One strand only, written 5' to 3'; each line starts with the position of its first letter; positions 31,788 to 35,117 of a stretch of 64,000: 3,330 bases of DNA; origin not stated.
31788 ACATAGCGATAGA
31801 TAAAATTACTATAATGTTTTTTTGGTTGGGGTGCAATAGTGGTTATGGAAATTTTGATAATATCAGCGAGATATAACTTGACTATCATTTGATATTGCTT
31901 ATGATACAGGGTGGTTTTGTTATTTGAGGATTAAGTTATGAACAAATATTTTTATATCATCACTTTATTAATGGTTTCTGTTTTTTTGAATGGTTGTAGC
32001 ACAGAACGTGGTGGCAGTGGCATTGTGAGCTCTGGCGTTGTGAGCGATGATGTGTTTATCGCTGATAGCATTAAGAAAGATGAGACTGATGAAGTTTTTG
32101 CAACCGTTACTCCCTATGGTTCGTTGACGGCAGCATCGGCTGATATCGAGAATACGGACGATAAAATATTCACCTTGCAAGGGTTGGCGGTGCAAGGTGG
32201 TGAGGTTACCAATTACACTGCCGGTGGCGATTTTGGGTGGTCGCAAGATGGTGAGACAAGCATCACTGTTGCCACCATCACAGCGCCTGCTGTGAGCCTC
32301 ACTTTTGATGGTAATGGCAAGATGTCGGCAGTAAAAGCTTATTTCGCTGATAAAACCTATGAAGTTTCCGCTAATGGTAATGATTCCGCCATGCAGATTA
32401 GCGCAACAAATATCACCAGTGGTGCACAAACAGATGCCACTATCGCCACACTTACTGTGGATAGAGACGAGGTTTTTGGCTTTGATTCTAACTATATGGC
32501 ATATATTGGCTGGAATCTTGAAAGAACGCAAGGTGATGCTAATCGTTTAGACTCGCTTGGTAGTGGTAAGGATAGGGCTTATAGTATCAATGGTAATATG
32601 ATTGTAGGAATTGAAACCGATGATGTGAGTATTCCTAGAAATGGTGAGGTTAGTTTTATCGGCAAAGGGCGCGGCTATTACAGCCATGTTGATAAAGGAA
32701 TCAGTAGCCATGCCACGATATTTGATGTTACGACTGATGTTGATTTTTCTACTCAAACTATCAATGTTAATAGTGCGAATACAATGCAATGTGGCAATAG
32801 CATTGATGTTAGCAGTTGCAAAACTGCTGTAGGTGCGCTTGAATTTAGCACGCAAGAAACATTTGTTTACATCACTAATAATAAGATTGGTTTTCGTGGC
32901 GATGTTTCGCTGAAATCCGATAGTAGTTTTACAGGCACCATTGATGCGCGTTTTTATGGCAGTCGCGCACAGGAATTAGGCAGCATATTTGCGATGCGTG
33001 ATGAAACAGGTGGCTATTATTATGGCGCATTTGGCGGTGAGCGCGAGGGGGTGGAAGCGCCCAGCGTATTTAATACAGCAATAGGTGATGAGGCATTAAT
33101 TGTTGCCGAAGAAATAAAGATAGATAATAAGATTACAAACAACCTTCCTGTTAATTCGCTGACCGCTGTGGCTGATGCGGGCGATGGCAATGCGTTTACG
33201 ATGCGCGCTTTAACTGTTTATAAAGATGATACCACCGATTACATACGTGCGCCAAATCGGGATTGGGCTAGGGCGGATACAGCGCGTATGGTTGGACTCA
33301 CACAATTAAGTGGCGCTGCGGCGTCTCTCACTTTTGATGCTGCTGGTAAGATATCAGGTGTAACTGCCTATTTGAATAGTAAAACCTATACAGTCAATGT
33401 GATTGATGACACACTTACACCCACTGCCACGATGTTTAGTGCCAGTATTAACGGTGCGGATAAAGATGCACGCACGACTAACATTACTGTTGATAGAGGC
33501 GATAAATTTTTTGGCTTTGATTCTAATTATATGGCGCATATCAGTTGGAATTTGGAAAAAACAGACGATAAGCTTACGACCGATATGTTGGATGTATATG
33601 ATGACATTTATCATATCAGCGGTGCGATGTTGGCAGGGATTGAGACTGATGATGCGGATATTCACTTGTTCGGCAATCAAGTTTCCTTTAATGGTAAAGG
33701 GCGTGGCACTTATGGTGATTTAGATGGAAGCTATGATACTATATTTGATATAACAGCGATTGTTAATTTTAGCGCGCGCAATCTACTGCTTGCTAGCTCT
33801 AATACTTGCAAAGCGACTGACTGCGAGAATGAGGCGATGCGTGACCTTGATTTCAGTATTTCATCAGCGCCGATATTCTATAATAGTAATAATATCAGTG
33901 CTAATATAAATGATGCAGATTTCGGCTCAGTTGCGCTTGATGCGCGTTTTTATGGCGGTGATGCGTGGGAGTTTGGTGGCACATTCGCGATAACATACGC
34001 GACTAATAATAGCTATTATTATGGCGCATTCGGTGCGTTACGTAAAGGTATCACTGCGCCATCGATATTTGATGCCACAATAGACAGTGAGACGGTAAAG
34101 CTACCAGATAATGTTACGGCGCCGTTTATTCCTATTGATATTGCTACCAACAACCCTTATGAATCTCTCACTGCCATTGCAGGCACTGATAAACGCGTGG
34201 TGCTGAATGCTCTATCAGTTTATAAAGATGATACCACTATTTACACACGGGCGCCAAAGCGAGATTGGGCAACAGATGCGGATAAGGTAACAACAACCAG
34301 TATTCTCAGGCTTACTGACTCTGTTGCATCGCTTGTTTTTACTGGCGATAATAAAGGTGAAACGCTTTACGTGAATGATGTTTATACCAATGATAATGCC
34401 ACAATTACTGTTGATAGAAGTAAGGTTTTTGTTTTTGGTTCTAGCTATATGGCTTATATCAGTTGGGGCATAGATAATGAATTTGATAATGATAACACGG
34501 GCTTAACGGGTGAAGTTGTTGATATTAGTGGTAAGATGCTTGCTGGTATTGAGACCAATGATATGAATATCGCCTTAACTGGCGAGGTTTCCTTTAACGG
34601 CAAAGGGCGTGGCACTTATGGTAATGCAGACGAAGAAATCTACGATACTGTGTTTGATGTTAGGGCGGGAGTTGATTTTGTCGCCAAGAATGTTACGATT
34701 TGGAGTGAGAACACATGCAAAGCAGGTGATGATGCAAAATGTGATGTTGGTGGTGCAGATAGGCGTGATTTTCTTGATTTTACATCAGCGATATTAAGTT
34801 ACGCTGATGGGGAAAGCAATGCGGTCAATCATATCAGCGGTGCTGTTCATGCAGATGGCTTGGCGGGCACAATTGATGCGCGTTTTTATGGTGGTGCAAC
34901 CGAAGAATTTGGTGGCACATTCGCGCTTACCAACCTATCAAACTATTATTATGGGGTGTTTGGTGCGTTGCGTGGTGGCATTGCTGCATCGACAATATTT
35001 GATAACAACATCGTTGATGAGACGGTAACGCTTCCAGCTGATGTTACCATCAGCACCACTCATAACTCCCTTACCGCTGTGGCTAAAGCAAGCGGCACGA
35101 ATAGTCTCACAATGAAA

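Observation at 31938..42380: Two distinct module types in fixed N-to-C order in all four giant genes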

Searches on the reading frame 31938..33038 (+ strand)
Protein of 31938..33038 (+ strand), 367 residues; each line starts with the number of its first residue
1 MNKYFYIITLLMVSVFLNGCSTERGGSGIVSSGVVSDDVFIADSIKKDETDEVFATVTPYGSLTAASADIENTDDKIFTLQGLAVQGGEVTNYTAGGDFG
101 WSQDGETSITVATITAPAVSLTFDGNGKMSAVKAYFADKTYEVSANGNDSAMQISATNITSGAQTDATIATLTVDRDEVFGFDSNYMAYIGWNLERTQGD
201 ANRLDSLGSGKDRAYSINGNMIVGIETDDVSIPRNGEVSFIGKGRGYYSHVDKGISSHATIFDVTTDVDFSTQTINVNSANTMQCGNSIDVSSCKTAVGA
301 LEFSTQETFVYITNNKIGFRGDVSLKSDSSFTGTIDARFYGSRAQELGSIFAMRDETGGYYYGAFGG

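Call 84: search_protein_families(library=ncbifam, proteins=[window:31938-33038:+], max_evalue=0.01)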
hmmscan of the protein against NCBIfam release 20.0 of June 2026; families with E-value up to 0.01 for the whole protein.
window:31938-33038:+ (367 aa): 1 family
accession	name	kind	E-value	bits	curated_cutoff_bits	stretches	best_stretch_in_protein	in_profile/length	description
NF041636.1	slam_lipo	equivalog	0.00052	20.3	80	1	222-367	36-152/154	Slam-dependent surface lipoprotein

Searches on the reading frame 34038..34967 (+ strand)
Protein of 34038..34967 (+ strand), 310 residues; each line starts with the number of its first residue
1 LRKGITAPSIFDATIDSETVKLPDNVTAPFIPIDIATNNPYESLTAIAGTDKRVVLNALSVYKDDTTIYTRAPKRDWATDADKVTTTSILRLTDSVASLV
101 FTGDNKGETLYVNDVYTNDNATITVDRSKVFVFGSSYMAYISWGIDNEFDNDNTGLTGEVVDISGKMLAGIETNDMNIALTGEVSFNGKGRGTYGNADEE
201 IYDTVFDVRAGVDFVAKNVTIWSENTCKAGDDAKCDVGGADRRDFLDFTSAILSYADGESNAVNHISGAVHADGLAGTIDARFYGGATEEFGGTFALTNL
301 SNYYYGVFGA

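Call 35: search_solved_structures(query=A1, max_evalue=1, show_alignments=1)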
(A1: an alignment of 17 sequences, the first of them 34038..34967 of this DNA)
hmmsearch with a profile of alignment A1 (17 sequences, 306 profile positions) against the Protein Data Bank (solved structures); distinct sequences matched with E-value up to 1: 0.

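Call 41: predict_structure(alignment_id=A1)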
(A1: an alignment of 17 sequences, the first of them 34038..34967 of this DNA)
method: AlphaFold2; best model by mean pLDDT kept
length: 310 residues; sequences in the alignment: 17
mean_pLDDT: 78.1   pTM: 0.81
mean pLDDT of the five models: 78.1, 73.0, 72.8, 63.2, 52.7
residues with pLDDT >= 90: 108; 70-90: 117; 50-70: 49; < 50: 36
segments of 3 or more residues with pLDDT < 50: 27-50, 102-107, 113-115
pLDDT, mean of each block of 10 residues (from residue 1): 83 85 54 38 44 70 91 83 92 72 47 51 74 78 79 80 88 67 87 91 93 91 93 73 94 79 82 95 79 95 95
secondary structure, 60 per line:
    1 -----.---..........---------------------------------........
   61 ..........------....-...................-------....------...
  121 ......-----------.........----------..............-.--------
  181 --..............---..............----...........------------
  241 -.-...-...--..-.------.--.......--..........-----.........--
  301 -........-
elements in order: E10-19 E53-70 H77-80 E82-100 E108-111 E121-126 E138-146 E157-170 E183-196 E200-213 E218-228 E248-250 E266-272 E275-284 E290-298 E302-309

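Call 45: fold_search(model_id=the predicted structure, library=pdb)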
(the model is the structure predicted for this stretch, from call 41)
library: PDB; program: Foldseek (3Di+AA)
matches with E <= 10: 555; with E <= 0.001: 69
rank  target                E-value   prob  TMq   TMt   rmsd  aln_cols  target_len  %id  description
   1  2w81_D                1.0e-06  1.00  0.36  0.44  12.7       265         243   12  Structure of a complex between Neisseria meningitidis factor H binding protein and CCPs 6-7 of human complement factor (released 2009-03-03)
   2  4ayi_D                2.9e-06  1.00  0.38  0.46  12.9       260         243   14  Structure of a complex between CCPs 6 and 7 of Human Complement Factor H and Neisseria meningitidis FHbp Variant 3 Wil (released 2012-11-07)
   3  5nqp_A                4.4e-06  1.00  0.36  0.41  11.9       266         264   15  Structure of a fHbp(V1.4):PorA(P1.16) chimera. Fusion at fHbp position 151. (released 2018-02-28)
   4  2w81_F                5.2e-06  1.00  0.36  0.44  12.7       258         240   13  Structure of a complex between Neisseria meningitidis factor H binding protein and CCPs 6-7 of human complement factor (released 2009-03-03)
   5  7ket_C                5.7e-06  1.00  0.36  0.44  12.3       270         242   13  Factor H enhancing human antibody fragment (Fab) to meningococcal Factor H binding protein (released 2021-06-09)
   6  4u9c_A                6.4e-06  1.00  0.40  0.43  10.0       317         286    9  STRUCTURE OF THE LBPB N-LOBE FROM NEISSERIA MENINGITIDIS (released 2014-10-22)
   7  4aym_C                7.1e-06  1.00  0.37  0.46  13.2       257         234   13  Structure of a complex between CCPs 6 and 7 of Human Complement Factor H and Neisseria meningitidis FHbp Variant 3 P10 (released 2012-11-07)
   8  2w80_D                7.1e-06  1.00  0.36  0.44  12.6       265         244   14  Structure of a complex between Neisseria meningitidis factor H binding protein and CCPs 6-7 of human complement factor (released 2009-03-03)
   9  4u9c_B                1.0e-05  1.00  0.41  0.42  10.4       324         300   10  STRUCTURE OF THE LBPB N-LOBE FROM NEISSERIA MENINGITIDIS (released 2014-10-22)
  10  8bk2_B                1.3e-05  1.00  0.32  0.52  11.1       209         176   15  X-ray structure of meningococcal factor H binding protein variant 2 in complex with a specific and bactericidal human  (released 2023-11-22)
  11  4aye_C                1.3e-05  1.00  0.37  0.46  12.9       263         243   15  Structure of a complex between CCPs 6 and 7 of Human Complement Factor H and Neisseria meningitidis FHbp Variant 1 E28 (released 2012-11-07)
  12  8glo                  1.3e-05  1.00  0.30  0.35  10.1       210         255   12  Haemophilus parainfluenzae Holo HphA (released 2024-03-27)
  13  6cuj_A                1.5e-05  1.00  0.33  0.63   7.1       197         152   16  Crystal structure of the C-terminal domain of neisserial heparin binding antigen (NHBA) (released 2018-09-26)
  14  2w81_C                1.6e-05  1.00  0.36  0.44  12.6       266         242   14  Structure of a complex between Neisseria meningitidis factor H binding protein and CCPs 6-7 of human complement factor (released 2009-03-03)
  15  4aye_F                1.6e-05  1.00  0.37  0.46  12.5       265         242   15  Structure of a complex between CCPs 6 and 7 of Human Complement Factor H and Neisseria meningitidis FHbp Variant 1 E28 (released 2012-11-07)
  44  4qq1_C                8.9e-05  1.00  0.30  0.19  13.0       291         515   13  Crystal structure of the isotype 1 Transferrin binding protein B (TbpB) from serogroup B Neisseria meningitidis (released 2015-04-01)
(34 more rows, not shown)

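Call 48: find_homologous_proteins(query=A1, max_evalue=0.00001)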
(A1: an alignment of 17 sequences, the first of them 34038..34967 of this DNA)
Query A1 (17 sequences) (310 aa, profile of the alignment): 5 proteins with E <= 0.00001 among 8000 candidates.
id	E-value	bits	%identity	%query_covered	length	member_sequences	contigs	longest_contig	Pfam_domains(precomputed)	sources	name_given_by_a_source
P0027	2.5e-70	255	38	62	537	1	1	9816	-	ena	-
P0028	1.4e-69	253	40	83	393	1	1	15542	PF01298.25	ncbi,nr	ncbi:MAG: transferrin-binding protein-like solute binding protein, partial [Alphaproteobacteria bact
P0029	3.6e-59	219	35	86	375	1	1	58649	PF01298.25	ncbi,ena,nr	ncbi:MAG: transferrin-binding protein-like solute binding protein [Alphaproteobacteria bacterium]|nr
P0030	5.2e-52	195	36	62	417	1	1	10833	-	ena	-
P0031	5.4e-32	129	41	65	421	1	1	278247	PF01298.25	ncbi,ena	-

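Call 84: search_protein_families(library=ncbifam, proteins=[window:34038-34967:+], max_evalue=0.01)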
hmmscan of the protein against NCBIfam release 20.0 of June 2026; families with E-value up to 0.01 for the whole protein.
window:34038-34967:+ (310 aa): 0 families
